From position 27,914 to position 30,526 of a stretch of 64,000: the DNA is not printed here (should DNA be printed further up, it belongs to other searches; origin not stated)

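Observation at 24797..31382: Four-gene c-di-GMP/two-component operon with two tandem paralogous GAF-HK-GAF-HD-GYP hybrid sensors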

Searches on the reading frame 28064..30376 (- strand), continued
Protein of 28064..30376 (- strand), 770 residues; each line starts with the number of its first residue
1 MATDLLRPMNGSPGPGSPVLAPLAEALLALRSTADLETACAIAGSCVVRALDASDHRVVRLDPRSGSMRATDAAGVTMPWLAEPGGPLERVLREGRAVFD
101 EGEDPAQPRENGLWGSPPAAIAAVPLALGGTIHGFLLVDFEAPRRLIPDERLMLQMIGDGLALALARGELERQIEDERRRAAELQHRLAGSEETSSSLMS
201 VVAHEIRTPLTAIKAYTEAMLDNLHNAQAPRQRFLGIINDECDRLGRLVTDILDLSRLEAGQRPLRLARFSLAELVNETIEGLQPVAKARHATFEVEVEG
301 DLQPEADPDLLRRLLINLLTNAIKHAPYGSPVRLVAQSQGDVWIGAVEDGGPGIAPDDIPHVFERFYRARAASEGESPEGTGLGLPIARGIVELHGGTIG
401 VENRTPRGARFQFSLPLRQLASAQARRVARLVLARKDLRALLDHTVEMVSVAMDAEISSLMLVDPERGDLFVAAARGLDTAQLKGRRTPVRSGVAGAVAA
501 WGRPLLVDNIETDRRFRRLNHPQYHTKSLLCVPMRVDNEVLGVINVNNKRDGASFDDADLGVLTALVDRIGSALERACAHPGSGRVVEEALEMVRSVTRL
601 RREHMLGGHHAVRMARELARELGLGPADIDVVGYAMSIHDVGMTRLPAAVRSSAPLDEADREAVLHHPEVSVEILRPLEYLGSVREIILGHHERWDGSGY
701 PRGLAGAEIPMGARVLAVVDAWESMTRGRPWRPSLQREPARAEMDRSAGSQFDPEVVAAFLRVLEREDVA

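Call 36: search_protein_families(library=pfam, proteins=[P0390, P0399, P0291, P0334, P0294, P0304, P0253, P0298], max_evalue=0.0001)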
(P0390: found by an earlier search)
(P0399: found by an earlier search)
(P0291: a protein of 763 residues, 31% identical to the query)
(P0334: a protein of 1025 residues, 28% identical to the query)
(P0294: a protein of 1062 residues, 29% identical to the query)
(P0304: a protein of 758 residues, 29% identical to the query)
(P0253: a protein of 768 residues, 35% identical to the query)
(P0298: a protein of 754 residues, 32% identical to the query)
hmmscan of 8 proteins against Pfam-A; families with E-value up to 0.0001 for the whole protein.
P0390 (780 aa): 7 families
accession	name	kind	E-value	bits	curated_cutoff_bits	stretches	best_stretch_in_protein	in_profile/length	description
PF13487.12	HD_5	-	1.8e-38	132.4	27.2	1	605-768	4-170/170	HD domain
PF13185.12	GAF_2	-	6.2e-35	120.8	28.6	2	52-188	5-136/136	GAF domain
PF01590.32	GAF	-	3e-32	112.4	22.4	2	53-186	4-132/133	GAF domain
PF13492.12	GAF_3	-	3.8e-22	79.5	27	2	58-189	9-129/129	GAF domain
PF02518.31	HATPase_c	-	6.5e-15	56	26.4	1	332-438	2-109/111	Histidine kinase-, DNA gyrase B-, and HSP90-like ATPase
PF00512.31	HisKA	-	6.5e-14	52.2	26.9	1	217-282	2-65/66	His Kinase A (phospho-acceptor) domain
PF01966.28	HD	-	1.4e-09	38.7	22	1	628-737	14-116/116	HD domain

P0399 (799 aa): 7 families
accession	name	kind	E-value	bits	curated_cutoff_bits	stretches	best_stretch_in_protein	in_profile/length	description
PF01590.32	GAF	-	8.2e-36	123.9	22.4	2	69-204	1-131/133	GAF domain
PF13185.12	GAF_2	-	1.2e-33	116.7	28.6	2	69-207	3-136/136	GAF domain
PF13487.12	HD_5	-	5.8e-31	108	27.2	1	626-786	5-168/170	HD domain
PF13492.12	GAF_3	-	4.5e-20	72.8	27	2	72-208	4-129/129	GAF domain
PF00512.31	HisKA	-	1.5e-17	63.9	26.9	1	236-302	2-65/66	His Kinase A (phospho-acceptor) domain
PF02518.31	HATPase_c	-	1.7e-17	64.3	26.4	1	350-459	2-109/111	Histidine kinase-, DNA gyrase B-, and HSP90-like ATPase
PF01966.28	HD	-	8.3e-12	45.9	22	1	655-757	15-116/116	HD domain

P0291 (763 aa): 6 families
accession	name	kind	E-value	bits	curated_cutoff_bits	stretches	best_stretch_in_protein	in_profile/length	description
PF01590.32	GAF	-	1.2e-34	120.1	22.4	2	36-170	4-133/133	GAF domain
PF13185.12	GAF_2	-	3.2e-34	118.5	28.6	2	34-171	4-136/136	GAF domain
PF13487.12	HD_5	-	4.8e-34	118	27.2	1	588-748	5-170/170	HD domain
PF13492.12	GAF_3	-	1.6e-22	80.7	27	2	40-172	8-129/129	GAF domain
PF00512.31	HisKA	-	4.9e-14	52.6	26.9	1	199-265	1-65/66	His Kinase A (phospho-acceptor) domain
PF01966.28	HD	-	2.6e-08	34.6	22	1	606-717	11-116/116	HD domain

P0334 (1025 aa): 8 families
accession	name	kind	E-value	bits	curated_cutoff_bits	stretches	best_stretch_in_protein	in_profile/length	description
PF02518.31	HATPase_c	-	2.4e-31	108.9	26.4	1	526-636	2-110/111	Histidine kinase-, DNA gyrase B-, and HSP90-like ATPase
PF13487.12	HD_5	-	9e-26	91.1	27.2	1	813-978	2-170/170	HD domain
PF00512.31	HisKA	-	1.2e-15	57.7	26.9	1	412-479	2-66/66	His Kinase A (phospho-acceptor) domain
PF13185.12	GAF_2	-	5.1e-14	53.1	28.6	1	660-794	7-135/136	GAF domain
PF01590.32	GAF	-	4e-11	44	22.4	1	657-791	2-130/133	GAF domain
PF13492.12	GAF_3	-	7.7e-07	30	27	1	659-791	4-124/129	GAF domain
PF01966.28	HD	-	1.5e-05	25.7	22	1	849-946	23-115/116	HD domain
PF13589.12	HATPase_c_3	-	5.3e-05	23.7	25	0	537-604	10-83/137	Histidine kinase-, DNA gyrase B-, and HSP90-like ATPase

P0294 (1062 aa): 7 families
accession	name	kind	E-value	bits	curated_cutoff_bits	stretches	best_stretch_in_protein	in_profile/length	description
PF02518.31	HATPase_c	-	3.1e-33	115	26.4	1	557-667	2-110/111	Histidine kinase-, DNA gyrase B-, and HSP90-like ATPase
PF13487.12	HD_5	-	1.3e-32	113.3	27.2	1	843-1008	2-170/170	HD domain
PF00512.31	HisKA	-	4.9e-16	59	26.9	1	443-510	2-66/66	His Kinase A (phospho-acceptor) domain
PF01590.32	GAF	-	3.1e-15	57.3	22.4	1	691-821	6-130/133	GAF domain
PF13185.12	GAF_2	-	2.3e-14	54.2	28.6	1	693-821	10-132/136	GAF domain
PF13492.12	GAF_3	-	2.4e-12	47.8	27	1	690-822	5-125/129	GAF domain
PF01966.28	HD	-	6.1e-07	30.2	22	1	865-976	11-115/116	HD domain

P0304 (758 aa): 7 families
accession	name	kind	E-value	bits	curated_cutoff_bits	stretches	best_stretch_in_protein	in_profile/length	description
PF13487.12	HD_5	-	3.9e-33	115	27.2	1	593-748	12-170/170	HD domain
PF13185.12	GAF_2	-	3.1e-32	112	28.6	2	32-170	2-136/136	GAF domain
PF01590.32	GAF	-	6.9e-30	104.7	22.4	2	33-169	1-133/133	GAF domain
PF13492.12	GAF_3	-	1.4e-17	64.7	27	2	34-171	2-129/129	GAF domain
PF00512.31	HisKA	-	1.5e-15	57.4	26.9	1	199-264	2-65/66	His Kinase A (phospho-acceptor) domain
PF01966.28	HD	-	1.7e-08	35.2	22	1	606-717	12-116/116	HD domain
PF02518.31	HATPase_c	-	1.9e-06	28.7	26.4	1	313-419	1-109/111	Histidine kinase-, DNA gyrase B-, and HSP90-like ATPase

P0253 (768 aa): 7 families
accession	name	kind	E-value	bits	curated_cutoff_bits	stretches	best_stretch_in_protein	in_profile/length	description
PF13185.12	GAF_2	-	9.8e-40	136.4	28.6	2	33-171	3-136/136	GAF domain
PF13487.12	HD_5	-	3.9e-36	124.8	27.2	1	597-749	13-168/170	HD domain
PF01590.32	GAF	-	6.3e-36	124.3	22.4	2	35-170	3-133/133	GAF domain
PF02518.31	HATPase_c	-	1.6e-29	103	26.4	1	313-422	2-110/111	Histidine kinase-, DNA gyrase B-, and HSP90-like ATPase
PF13492.12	GAF_3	-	5.8e-28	98.3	27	2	35-172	3-129/129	GAF domain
PF00512.31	HisKA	-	1e-15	57.9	26.9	1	199-265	1-65/66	His Kinase A (phospho-acceptor) domain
PF01966.28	HD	-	4.1e-07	30.7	22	1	621-720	22-116/116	HD domain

P0298 (754 aa): 8 families
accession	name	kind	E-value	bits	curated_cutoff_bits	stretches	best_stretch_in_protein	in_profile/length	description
PF13487.12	HD_5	-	2.5e-37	128.7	27.2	1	575-736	6-170/170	HD domain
PF02518.31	HATPase_c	-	7.2e-28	97.7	26.4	1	287-400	2-110/111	Histidine kinase-, DNA gyrase B-, and HSP90-like ATPase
PF00072.30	Response_reg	-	1.3e-22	80.5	30.2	1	17-126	1-110/111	Response regulator receiver domain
PF13185.12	GAF_2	-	1.3e-16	61.5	28.6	1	414-552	2-135/136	GAF domain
PF01590.32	GAF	-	5.5e-16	59.8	22.4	1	416-540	2-121/133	GAF domain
PF00512.31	HisKA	-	1.7e-14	54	26.9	1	174-239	2-65/66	His Kinase A (phospho-acceptor) domain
PF13492.12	GAF_3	-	3e-12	47.5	27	1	416-552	2-127/129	GAF domain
PF01966.28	HD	-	5e-11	43.4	22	1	587-704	5-115/116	HD domain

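Call 37: find_encoding_contigs(protein=P0291, flank=6000, max_places=2)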
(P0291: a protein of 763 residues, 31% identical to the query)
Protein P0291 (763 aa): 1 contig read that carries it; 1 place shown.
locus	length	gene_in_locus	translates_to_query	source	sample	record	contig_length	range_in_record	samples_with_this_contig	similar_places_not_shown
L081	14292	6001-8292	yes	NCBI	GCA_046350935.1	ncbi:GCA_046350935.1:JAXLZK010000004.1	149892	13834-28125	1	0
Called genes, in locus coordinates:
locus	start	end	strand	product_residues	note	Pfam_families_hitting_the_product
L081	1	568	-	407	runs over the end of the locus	-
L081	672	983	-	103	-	PF04972:BON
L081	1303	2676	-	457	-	PF00072:Response_reg, PF00158:Sigma54_activat, PF14532:Sigma54_activ_2, PF25601:AAA_lid_14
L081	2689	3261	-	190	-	-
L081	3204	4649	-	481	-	PF00672:HAMP, PF00512:HisKA, PF02518:HATPase_c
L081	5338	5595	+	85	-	-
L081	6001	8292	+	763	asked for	PF01590:GAF, PF13185:GAF_2, PF13492:GAF_3, PF00512:HisKA, PF13185:GAF_2, PF01590:GAF, PF13492:GAF_3, PF13487:HD_5, +1 more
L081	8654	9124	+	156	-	PF09424:YqeY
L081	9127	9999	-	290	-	PF08282:Hydrolase_3 (weak)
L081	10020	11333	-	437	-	PF13660:DUF4147, PF05161:MOFRL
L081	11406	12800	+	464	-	PF02310:B12-binding, PF04055:Radical_SAM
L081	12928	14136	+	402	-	-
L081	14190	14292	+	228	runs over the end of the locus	PF19027:DUF5752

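Call 43: find_encoding_contigs(protein=P0334, flank=6000, max_places=1)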
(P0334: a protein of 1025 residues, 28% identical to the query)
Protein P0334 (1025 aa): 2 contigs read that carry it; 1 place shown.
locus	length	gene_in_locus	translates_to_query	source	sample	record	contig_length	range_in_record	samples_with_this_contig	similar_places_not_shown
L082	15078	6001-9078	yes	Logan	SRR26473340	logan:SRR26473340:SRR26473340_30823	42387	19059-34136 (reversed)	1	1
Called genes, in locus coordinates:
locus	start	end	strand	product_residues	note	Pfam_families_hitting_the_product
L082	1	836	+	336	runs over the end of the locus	PF00814:TsaD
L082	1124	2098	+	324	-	PF00072:Response_reg, PF00990:GGDEF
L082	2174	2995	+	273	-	PF02518:HATPase_c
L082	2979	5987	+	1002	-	PF01590:GAF, PF13185:GAF_2, PF00512:HisKA, PF02518:HATPase_c, PF01590:GAF, PF13185:GAF_2, PF13492:GAF_3, PF13487:HD_5, +1 more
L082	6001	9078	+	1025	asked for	PF00512:HisKA, PF02518:HATPase_c, PF01590:GAF, PF13185:GAF_2, PF13492:GAF_3 (weak), PF01966:HD (faint), PF13487:HD_5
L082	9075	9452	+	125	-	PF00072:Response_reg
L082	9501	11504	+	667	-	PF17764:PriA_3primeBD, PF00270:DEAD, PF04851:ResIII, PF18319:Zn_ribbon_PriA, PF00271:Helicase_C (weak), PF18074:PriA_C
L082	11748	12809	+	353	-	PF07719:TPR_2 (faint), PF12895:ANAPC3 (faint), PF13174:TPR_6 (faint), PF13176:TPR_7 (faint), PF13181:TPR_8 (faint), PF13371:TPR_9 (faint), PF13424:TPR_12, PF00515:TPR_1, +8 more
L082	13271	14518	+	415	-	PF07498:Rho_N, PF07497:Rho_RNA_bind, PF00006:ATP-synt_ab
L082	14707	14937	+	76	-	PF01197:Ribosomal_L31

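Call 44: find_encoding_contigs(protein=P0294, flank=6000, max_places=1)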
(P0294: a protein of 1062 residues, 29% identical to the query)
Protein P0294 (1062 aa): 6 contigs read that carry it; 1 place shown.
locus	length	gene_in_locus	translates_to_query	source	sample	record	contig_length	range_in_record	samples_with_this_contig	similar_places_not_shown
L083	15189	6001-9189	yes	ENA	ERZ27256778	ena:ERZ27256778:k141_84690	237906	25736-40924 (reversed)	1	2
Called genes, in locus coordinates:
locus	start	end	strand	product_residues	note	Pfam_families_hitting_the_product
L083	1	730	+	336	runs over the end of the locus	PF00814:TsaD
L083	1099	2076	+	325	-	PF23198:PDE8A_N (weak), PF00072:Response_reg, PF00990:GGDEF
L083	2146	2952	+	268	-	PF00512:HisKA, PF02518:HATPase_c, PF13581:HATPase_c_2 (weak)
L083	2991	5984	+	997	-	PF01590:GAF, PF13185:GAF_2, PF13492:GAF_3, PF00512:HisKA, PF02518:HATPase_c, PF01590:GAF, PF13185:GAF_2, PF13492:GAF_3, +2 more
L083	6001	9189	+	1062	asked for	PF00512:HisKA, PF02518:HATPase_c, PF01590:GAF, PF13185:GAF_2, PF13492:GAF_3, PF01966:HD (weak), PF13487:HD_5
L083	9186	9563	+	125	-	PF00072:Response_reg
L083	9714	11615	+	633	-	PF17764:PriA_3primeBD, PF00270:DEAD, PF04851:ResIII, PF18319:Zn_ribbon_PriA, PF00271:Helicase_C (weak), PF18074:PriA_C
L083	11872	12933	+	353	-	PF13371:TPR_9 (faint), PF13414:TPR_11 (faint), PF13428:TPR_14 (faint), PF13432:TPR_16 (faint), PF14559:TPR_19 (faint), PF25063:ARM_TT21_C (weak), PF00515:TPR_1, PF07719:TPR_2 (weak), +7 more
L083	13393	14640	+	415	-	PF07498:Rho_N, PF07497:Rho_RNA_bind, PF00006:ATP-synt_ab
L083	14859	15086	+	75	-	PF01197:Ribosomal_L31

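Call 45: find_encoding_contigs(protein=P0399, flank=6000, max_places=1)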
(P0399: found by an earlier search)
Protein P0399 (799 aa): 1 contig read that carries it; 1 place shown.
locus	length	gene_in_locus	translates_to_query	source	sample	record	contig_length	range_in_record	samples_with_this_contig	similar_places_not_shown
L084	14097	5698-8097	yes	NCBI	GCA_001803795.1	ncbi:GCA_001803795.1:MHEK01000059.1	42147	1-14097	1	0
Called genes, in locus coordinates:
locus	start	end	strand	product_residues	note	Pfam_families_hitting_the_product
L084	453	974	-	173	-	-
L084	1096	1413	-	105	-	PF21956:DUF6922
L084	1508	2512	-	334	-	PF01087:GalP_UDP_transf, PF16285:DUF4931_N, PF01230:HIT (faint), PF16268:DUF4921 (weak), PF02744:GalP_UDP_tr_C (weak)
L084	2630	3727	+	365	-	PF13511:DUF4124 (weak)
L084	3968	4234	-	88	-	-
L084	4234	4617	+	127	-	PF01850:PIN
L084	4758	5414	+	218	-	PF12804:NTP_transf_3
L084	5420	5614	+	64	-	PF02416:TatA_B_E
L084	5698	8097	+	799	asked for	PF01590:GAF, PF13185:GAF_2, PF13492:GAF_3, PF00512:HisKA, PF02518:HATPase_c, PF01590:GAF, PF13185:GAF_2, PF13487:HD_5, +2 more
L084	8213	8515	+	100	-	PF07578:LAB_N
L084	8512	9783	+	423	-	PF04191:PEMT (faint), PF01569:PAP2, PF14378:PAP2_3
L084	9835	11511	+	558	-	PF02366:PMT, PF13231:PMT_2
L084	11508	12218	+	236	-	PF00535:Glycos_transf_2, PF10111:Glyco_tranf_2_2 (faint), PF13641:Glyco_tranf_2_3 (weak)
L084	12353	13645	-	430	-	PF13183:Fer4_8 (weak), PF13187:Fer4_9 (weak), PF02754:CCG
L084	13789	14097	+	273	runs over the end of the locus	PF00027:cNMP_binding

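Call 75: predict_structure(alignment_id=A4)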
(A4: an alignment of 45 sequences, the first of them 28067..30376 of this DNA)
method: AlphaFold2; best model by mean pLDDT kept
length: 770 residues; sequences in the alignment: 45
mean_pLDDT: 81.0   pTM: 0.75
mean pLDDT of the five models: 81.0, 79.5, 79.1, 76.4, 73.8
residues with pLDDT >= 90: 278; 70-90: 350; 50-70: 77; < 50: 65
segments of 3 or more residues with pLDDT < 50: 1-16, 191-197, 369-380, 512-521, 644-646, 649-651, 667-678
pLDDT, mean of each block of 10 residues (from residue 1): 33 53 91 87 92 93 84 87 88 85 89 91 88 92 91 93 90 83 62 47 71 84 78 82 78 76 80 94 88 92 92 92 87 94 93 80 62 42 78 90 86 94 93 92 92 88 93 84 78 86 81 46 67 91 89 83 85 89 84 81 71 92 89 81 51 57 50 43 77 83 84 93 81 84 93 95 79
secondary structure, 60 per line:
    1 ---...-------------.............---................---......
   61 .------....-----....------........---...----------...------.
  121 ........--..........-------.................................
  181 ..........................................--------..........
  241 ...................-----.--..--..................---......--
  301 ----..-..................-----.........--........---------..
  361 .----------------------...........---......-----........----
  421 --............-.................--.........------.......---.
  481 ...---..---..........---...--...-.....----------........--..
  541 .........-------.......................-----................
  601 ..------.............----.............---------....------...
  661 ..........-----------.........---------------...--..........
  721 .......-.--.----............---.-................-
elements in order (helices of 4 or more, strands of 3 or more residues): H20-32 H36-51 E55-61 E68-71 E77-80 H87-94 E98-100 E120-128 E131-140 H148-222 H231-259 H272-289 E293-298 H308-325 E331-339 E342-349 H384-394 E398-403 E409-416 H423-434 H436-452 E455-463 E470-476 H480-483 H493-501 E505-507 H514-518 E529-536 E539-549 H557-579 H585-602 H609-621 H626-638 H648-651 H658-670 H682-690 H711-727 H737-747 H754-769
